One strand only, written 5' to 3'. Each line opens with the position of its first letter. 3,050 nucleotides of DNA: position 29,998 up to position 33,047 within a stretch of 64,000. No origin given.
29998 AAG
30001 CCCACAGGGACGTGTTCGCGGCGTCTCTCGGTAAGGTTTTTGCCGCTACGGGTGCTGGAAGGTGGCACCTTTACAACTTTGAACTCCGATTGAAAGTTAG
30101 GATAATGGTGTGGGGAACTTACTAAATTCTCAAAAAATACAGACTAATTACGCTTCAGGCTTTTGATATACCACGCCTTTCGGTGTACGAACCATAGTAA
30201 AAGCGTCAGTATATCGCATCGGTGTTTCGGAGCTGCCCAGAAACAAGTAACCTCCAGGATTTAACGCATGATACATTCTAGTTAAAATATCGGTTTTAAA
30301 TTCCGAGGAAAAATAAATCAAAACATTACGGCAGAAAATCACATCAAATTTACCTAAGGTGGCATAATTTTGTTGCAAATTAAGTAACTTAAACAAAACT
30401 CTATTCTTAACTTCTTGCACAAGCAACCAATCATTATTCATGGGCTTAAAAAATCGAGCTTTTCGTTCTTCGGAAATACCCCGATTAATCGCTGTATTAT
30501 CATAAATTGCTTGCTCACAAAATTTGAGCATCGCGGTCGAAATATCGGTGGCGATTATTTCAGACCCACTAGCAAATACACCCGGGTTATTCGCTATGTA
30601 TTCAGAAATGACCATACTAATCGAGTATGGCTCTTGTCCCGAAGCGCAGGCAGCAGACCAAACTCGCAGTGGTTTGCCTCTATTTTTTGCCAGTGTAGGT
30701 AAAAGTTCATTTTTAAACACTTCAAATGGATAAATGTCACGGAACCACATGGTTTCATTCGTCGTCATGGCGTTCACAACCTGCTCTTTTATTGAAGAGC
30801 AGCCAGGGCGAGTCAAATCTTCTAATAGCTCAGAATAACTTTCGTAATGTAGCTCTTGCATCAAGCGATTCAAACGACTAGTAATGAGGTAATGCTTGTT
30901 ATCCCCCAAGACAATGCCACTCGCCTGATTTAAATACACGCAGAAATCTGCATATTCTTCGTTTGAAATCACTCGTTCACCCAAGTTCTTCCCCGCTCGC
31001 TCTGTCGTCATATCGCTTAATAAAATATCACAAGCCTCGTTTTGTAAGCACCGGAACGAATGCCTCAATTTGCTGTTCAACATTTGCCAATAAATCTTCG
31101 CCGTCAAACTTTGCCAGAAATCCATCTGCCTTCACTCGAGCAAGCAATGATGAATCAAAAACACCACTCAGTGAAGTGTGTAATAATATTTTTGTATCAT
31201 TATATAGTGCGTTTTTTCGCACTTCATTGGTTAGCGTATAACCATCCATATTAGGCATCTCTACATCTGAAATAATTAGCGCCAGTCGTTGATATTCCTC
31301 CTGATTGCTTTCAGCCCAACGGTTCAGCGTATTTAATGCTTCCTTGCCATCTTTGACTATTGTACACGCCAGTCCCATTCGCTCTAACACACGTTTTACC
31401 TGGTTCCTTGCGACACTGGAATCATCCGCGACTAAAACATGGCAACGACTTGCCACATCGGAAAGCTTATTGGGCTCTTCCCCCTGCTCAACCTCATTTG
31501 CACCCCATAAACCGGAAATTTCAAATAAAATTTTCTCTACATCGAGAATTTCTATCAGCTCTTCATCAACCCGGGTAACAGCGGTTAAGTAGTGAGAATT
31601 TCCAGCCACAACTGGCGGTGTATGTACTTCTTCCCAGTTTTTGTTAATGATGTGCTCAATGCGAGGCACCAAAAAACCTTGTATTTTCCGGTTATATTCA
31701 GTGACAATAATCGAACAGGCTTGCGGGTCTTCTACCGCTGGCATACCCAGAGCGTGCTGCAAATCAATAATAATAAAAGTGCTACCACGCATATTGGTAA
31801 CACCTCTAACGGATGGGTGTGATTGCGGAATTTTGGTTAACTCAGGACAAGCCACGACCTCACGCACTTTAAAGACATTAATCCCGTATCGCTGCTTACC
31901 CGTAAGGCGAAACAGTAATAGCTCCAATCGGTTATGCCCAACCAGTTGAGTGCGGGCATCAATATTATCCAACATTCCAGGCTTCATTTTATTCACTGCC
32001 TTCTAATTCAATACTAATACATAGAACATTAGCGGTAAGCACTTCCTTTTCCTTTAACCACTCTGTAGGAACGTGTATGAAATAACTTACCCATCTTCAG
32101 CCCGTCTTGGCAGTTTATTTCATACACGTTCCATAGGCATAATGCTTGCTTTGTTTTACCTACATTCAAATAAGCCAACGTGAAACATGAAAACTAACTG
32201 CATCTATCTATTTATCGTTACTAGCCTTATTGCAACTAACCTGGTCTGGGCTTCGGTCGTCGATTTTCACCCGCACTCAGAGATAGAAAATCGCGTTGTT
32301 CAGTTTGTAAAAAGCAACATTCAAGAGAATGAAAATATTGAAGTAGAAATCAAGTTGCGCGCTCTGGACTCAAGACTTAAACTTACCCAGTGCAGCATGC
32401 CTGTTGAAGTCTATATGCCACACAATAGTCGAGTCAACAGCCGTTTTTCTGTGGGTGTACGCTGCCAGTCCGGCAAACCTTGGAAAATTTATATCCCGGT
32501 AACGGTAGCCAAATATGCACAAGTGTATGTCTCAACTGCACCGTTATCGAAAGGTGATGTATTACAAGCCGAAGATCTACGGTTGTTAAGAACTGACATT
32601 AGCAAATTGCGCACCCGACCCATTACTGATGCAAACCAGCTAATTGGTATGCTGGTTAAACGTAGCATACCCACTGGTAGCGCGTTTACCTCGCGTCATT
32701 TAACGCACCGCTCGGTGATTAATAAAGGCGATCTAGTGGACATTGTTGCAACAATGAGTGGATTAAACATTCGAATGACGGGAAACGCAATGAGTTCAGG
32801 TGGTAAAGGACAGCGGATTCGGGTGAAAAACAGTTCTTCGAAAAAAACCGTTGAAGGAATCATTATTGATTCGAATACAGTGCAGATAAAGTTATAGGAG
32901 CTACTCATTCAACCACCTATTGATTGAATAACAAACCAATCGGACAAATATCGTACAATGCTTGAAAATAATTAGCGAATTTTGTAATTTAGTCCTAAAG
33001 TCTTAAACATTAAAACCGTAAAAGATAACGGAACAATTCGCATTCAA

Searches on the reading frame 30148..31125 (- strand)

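Call 108: search_protein_families(library=pfam, proteins=[window:30148-31125:-], max_evalue=0.00001)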
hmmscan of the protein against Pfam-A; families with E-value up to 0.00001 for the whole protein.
window:30148-31125:- (325 aa): 3 families
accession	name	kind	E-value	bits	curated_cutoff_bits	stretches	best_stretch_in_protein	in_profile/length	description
PF01739.24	CheR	-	1.1e-54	185.2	27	1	123-316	1-193/195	CheR methyltransferase, SAM binding domain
PF03705.20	CheR_N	-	3.3e-12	46.4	27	1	56-105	1-50/53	CheR methyltransferase, all-alpha domain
PF08242.18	Methyltransf_12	-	6.7e-07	30.4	30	0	186-294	19-98/98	Methyltransferase domain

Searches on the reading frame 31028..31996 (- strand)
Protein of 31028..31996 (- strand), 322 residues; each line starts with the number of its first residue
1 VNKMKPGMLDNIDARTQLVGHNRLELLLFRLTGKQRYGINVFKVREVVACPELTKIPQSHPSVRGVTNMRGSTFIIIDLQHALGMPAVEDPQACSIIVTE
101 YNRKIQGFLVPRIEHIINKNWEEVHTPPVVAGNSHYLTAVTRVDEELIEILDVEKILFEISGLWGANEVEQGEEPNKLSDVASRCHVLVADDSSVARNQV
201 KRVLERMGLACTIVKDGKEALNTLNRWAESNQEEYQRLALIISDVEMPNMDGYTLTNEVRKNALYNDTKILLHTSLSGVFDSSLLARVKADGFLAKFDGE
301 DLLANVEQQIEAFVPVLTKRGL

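Call 108: search_protein_families(library=pfam, proteins=[window:31028-31996:-], max_evalue=0.00001)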
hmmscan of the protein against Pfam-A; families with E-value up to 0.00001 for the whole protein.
window:31028-31996:- (322 aa): 2 families
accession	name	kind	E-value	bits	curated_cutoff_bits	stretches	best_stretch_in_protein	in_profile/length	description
PF01584.24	CheW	-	7.9e-33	113.4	23.5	1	26-157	2-134/138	CheW-like domain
PF00072.30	Response_reg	-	1.9e-15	57.4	30.2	1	187-306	1-110/111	Response regulator receiver domain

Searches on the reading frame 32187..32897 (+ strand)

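Call 108: search_protein_families(library=pfam, proteins=[window:32187-32897:+], max_evalue=0.00001)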
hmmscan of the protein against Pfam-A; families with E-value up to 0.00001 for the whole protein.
window:32187-32897:+ (236 aa): 3 families
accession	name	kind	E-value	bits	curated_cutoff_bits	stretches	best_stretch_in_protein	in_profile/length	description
PF13144.11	ChapFlgA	-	1.9e-33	115.5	23.8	1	112-234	2-122/122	Chaperone for flagella basal body P-ring formation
PF17656.6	ChapFlgA_N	-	4e-19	69.2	27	1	33-107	1-75/77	FlgA N-terminal domain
PF08666.17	SAF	-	9.9e-09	36.1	21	1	112-172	2-62/63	SAF domain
